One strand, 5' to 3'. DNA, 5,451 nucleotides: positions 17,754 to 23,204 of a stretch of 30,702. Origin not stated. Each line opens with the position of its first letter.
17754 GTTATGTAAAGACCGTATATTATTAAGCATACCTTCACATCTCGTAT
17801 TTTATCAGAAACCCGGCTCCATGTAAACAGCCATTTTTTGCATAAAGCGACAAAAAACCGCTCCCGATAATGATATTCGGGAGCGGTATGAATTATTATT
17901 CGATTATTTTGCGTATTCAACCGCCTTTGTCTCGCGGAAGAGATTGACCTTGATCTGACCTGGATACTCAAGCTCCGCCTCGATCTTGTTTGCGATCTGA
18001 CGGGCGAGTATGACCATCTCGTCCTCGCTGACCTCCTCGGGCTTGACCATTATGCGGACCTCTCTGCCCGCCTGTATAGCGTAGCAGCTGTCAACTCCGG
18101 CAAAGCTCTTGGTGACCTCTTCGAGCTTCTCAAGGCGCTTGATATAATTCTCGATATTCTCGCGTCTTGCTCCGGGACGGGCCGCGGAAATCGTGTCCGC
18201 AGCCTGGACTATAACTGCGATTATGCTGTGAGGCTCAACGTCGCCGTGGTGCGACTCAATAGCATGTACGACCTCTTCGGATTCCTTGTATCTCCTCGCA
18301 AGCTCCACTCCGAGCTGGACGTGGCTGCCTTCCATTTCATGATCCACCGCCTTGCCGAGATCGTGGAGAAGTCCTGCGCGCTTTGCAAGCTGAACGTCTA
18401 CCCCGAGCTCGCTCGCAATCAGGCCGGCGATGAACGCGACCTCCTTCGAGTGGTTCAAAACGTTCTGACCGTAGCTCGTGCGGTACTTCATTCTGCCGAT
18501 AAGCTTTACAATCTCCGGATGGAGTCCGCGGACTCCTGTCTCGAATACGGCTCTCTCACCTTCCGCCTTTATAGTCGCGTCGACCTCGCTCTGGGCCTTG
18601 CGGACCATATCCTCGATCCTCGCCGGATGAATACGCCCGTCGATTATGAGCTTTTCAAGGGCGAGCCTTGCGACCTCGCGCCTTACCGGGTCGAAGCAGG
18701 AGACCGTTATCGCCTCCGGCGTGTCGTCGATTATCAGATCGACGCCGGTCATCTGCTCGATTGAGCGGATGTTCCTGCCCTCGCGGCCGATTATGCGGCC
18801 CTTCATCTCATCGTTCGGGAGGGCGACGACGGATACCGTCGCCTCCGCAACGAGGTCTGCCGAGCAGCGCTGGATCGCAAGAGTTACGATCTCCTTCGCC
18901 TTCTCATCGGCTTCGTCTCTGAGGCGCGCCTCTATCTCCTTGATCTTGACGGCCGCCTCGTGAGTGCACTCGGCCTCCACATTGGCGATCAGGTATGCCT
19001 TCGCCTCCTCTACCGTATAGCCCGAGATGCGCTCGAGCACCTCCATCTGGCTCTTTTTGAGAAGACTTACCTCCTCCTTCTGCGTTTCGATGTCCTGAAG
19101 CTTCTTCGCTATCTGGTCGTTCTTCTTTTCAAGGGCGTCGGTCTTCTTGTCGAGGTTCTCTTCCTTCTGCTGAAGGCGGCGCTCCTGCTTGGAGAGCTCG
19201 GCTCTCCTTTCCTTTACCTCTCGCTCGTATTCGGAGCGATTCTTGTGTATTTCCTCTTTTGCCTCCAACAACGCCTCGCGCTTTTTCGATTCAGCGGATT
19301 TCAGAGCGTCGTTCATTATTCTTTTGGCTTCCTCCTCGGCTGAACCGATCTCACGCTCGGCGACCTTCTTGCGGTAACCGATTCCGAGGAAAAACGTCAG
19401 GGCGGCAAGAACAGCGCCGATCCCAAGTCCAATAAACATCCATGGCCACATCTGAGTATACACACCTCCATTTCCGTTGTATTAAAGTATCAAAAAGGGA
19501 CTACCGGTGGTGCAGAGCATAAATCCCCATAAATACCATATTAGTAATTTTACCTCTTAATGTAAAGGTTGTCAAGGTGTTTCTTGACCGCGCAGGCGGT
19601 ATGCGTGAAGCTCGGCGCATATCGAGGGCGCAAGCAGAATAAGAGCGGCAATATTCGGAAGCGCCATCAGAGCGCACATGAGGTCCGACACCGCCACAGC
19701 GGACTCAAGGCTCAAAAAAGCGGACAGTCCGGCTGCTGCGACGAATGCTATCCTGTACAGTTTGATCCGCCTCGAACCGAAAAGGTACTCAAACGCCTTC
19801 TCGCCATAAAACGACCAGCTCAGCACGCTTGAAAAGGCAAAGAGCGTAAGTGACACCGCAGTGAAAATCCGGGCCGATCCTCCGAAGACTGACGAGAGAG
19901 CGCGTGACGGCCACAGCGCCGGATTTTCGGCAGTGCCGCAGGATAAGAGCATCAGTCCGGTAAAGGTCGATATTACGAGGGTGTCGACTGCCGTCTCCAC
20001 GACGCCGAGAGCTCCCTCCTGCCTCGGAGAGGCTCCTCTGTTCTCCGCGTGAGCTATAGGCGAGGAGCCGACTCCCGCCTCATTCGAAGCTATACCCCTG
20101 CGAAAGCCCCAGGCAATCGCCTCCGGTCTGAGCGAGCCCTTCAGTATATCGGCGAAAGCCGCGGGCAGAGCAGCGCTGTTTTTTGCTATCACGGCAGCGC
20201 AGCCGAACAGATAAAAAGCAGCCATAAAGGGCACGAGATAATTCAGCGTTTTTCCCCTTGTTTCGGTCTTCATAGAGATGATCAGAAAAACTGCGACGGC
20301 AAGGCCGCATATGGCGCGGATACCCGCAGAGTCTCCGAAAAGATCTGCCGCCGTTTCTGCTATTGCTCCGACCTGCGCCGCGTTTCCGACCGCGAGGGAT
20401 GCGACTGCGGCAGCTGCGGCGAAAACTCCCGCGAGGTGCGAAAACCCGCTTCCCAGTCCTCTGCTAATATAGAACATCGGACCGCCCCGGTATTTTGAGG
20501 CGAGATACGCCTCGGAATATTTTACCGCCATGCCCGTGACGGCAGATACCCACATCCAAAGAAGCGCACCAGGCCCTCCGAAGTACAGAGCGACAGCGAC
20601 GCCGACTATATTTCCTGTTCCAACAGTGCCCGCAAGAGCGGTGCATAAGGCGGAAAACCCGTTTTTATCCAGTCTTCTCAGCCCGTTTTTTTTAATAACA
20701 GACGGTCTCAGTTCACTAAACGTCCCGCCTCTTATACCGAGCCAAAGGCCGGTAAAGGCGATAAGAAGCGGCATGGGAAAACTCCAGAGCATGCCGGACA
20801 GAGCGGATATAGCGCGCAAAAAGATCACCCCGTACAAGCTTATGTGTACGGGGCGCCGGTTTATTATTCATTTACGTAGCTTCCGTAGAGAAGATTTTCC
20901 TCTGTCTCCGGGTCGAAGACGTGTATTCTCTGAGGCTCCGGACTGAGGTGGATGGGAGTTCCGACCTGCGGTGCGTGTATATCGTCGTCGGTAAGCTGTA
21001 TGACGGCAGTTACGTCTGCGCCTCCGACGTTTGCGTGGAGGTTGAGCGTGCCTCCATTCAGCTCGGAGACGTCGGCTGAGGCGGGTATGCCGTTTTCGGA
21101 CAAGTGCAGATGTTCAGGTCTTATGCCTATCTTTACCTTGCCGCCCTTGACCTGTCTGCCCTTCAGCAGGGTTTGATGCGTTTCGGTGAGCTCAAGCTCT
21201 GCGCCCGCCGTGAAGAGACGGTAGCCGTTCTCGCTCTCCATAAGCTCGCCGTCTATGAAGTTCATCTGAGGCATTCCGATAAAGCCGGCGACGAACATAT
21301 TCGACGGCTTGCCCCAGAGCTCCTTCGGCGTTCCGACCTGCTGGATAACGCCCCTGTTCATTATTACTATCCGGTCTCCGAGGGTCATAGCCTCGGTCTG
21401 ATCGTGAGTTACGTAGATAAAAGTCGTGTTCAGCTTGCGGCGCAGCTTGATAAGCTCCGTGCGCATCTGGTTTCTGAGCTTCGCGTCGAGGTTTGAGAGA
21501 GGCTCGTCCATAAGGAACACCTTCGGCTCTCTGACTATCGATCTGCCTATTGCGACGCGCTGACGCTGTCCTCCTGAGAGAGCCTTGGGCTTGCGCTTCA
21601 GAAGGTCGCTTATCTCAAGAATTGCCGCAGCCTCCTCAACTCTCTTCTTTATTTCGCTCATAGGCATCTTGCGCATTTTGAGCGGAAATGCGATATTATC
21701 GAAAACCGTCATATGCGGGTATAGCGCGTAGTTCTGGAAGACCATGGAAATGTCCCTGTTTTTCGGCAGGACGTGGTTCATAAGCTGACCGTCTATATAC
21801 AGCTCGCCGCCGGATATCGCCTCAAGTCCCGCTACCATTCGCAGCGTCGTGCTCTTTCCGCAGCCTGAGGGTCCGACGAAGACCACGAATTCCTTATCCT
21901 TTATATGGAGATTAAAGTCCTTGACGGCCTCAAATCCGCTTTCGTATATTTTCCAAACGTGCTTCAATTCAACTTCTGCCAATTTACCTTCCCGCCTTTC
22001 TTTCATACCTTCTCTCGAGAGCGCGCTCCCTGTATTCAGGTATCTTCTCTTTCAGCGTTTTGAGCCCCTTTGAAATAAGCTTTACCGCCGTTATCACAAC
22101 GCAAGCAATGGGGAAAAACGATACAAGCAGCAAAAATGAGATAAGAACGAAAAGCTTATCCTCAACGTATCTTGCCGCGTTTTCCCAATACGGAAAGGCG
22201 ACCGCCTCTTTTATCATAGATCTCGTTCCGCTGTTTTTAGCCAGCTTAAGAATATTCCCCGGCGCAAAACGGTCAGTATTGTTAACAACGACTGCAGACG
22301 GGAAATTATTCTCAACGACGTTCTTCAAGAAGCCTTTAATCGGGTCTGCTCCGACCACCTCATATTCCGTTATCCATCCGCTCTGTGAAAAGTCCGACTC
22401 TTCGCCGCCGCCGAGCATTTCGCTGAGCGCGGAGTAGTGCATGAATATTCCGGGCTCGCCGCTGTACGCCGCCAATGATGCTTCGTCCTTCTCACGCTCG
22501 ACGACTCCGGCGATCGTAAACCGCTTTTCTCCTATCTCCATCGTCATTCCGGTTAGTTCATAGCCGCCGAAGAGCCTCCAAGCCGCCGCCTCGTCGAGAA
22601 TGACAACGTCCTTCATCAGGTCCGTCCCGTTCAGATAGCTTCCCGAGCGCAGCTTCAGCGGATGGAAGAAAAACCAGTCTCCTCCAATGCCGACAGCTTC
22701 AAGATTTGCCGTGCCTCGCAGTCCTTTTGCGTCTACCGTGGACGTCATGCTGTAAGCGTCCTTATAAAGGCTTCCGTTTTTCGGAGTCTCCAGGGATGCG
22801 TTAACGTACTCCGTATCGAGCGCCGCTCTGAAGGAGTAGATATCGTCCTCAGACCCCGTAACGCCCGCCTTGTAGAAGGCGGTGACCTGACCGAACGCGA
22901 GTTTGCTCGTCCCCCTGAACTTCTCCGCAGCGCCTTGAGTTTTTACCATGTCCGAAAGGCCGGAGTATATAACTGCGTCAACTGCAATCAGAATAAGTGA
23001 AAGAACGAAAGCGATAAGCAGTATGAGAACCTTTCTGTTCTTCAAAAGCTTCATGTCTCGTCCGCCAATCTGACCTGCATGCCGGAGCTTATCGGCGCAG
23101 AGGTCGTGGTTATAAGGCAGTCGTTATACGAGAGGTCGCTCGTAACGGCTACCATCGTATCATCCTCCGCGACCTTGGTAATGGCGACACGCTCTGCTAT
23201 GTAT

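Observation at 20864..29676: Hybrid ABC system: a complete type I importer set interleaved with MacA/MacB-like exporter parts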

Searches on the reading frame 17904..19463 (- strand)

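Call 3: search_protein_families(library=pfam, proteins=[window:17904-19463:-], max_evalue=0.01)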
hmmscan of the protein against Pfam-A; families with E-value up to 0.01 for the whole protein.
window:17904-19463:- (519 aa): 6 families
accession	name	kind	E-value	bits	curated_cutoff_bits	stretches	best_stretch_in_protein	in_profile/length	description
PF12072.13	RNase_Y_N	-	2.4e-61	207.1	32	1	17-203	7-200/201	RNase Y N-terminal region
PF01966.28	HD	-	1.1e-20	74.5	22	1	335-427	1-115/116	HD domain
PF00013.35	KH_1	-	8.7e-09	35.5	21.5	1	214-269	5-64/66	KH domain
PF08668.18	HDOD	-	2.8e-06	27.4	22.9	1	334-397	94-158/196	HDOD domain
PF13083.13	KH_KhpA-B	-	0.0016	18.8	32.1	0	211-238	30-57/73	KhpA/KhpB, KH domain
PF22675.2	KH-I_KHDC4-BBP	-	0.0062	16.8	30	0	217-245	4-32/76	KHDC4/BBP-like, KH-domain type I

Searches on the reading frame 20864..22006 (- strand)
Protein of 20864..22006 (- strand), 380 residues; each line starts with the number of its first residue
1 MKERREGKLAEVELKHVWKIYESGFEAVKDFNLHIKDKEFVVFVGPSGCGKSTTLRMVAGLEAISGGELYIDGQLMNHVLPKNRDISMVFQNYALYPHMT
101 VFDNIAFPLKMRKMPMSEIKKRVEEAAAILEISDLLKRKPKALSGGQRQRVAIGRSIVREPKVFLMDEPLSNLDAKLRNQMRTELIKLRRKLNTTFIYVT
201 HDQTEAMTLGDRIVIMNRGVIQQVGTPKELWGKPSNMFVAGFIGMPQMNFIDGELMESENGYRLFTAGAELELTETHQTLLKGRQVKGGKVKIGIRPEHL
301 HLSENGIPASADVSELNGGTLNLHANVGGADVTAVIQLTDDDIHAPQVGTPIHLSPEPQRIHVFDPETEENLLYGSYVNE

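Call 3: search_protein_families(library=pfam, proteins=[window:20864-22006:-], max_evalue=0.01)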
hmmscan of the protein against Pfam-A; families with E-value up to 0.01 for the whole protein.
window:20864-22006:- (380 aa): 9 families
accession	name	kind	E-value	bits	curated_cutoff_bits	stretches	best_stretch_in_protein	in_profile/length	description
PF00005.33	ABC_tran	-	8.7e-32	111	25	1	29-170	2-136/137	ABC transporter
PF17912.7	OB_MalK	-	2.8e-11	44.5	27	1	244-300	1-53/53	MalK OB fold domain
PF08402.16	TOBE_2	-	7.9e-09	36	21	1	293-364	1-76/76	TOBE domain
PF03215.21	Rad17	-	0.00015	22.2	23.8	1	29-106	36-113/186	Rad17 P-loop domain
PF02463.25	SMC_N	-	0.00017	21.5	40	1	37-207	23-203/220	RecF/RecN/SMC N terminal domain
PF13304.12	AAA_21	-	0.00028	21.5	27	0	40-67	1-31/304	AAA domain, putative AbiEii toxin, Type IV TA system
PF13401.12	AAA_22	-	0.0037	18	27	1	37-60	4-27/130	AAA domain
PF03193.22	RsgA_GTPase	-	0.0066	16.7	30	0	26-60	95-128/174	RsgA GTPase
PF20720.3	nSTAND3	-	0.0083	16.3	27.2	0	29-59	8-38/155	Novel STAND NTPase 3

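Call 7: search_protein_families(library=ncbifam, proteins=[window:20864-22006:-], max_evalue=0.01)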
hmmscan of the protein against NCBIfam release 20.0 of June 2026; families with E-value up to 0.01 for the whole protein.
window:20864-22006:- (380 aa): 192 families (the best 25 are shown)
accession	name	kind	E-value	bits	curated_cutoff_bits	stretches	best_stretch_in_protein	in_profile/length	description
NF008653.0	PRK11650.1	subfamily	2.2e-137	457.9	432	1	10-370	2-353/357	sn-glycerol-3-phosphate ABC transporter ATP-binding protein UgpC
NF008233.0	PRK11000.1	equivalog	6.2e-118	393.8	568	1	9-366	1-355/369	maltose/maltodextrin ABC transporter ATP-binding protein MalK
NF006987.0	PRK09452.1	equivalog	3.5e-103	345.2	482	1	10-340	16-335/378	spermidine/putrescine ABC transporter ATP-binding protein PotA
NF040933.2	ABC_arch_GlcV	equivalog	2.7e-97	325.9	450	1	11-342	2-327/357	glucose ABC transporter ATP-binding protein GlcV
TIGR01187.1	potA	subfamily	3.8e-94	315.4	355.6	1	44-306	2-258/325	polyamine ABC transporter ATP-binding protein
NF043075.1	MMSYN1_0197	equivalog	3.8e-92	308.8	550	1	12-363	3-338/341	spermidine/putrescine ABC transporter ATP-binding protein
TIGR03265.1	PhnT2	equivalog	4e-92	309.2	457.7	1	12-364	5-352/353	putative 2-aminoethylphosphonate ABC transporter ATP-binding protein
NF040840.2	tungstate_WtpC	equivalog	2.4e-86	290.1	440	1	25-312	14-288/347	tungstate ABC transporter ATP-binding protein WtpC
NF008513.0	PRK11432.1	equivalog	2.7e-83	279.8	496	1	12-309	7-292/351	ferric ABC transporter ATP-binding protein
NF008621.0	PRK11607.1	equivalog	3.1e-80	269.8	613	1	12-308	20-309/377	putrescine ABC transporter ATP-binding subunit PotG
TIGR03258.1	PhnT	equivalog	3.2e-78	263.3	499.15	1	12-360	9-353/359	2-aminoethylphosphonate ABC transport system ATP-binding subunit PhnT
TIGR00968.1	3a0106s01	subfamily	2.2e-76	256.5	342.75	1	15-245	4-233/237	sulfate ABC transporter ATP-binding protein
NF008105.0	PRK10851.1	equivalog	2.9e-69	233.5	502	1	12-311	3-294/362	sulfate/thiosulfate ABC transporter ATP-binding protein CysA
TIGR01186.1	proV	subfamily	5.5e-68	229.7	326.6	1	26-246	7-233/363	betaine/proline/choline family ABC transporter ATP-binding protein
TIGR03415.1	ABC_choXWV_ATP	equivalog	7.6e-58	196.3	483.75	1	27-250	39-273/382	choline ABC transporter ATP-binding protein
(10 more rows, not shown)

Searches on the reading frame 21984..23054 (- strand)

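Call 3: search_protein_families(library=pfam, proteins=[window:21984-23054:-], max_evalue=0.01)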
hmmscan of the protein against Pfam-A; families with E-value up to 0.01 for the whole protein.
window:21984-23054:- (356 aa): 1 family
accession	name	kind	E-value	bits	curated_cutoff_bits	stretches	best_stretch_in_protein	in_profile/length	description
PF12704.14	MacB_PCD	-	8e-10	39.8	27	1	100-214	71-180/207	MacB-like periplasmic core domain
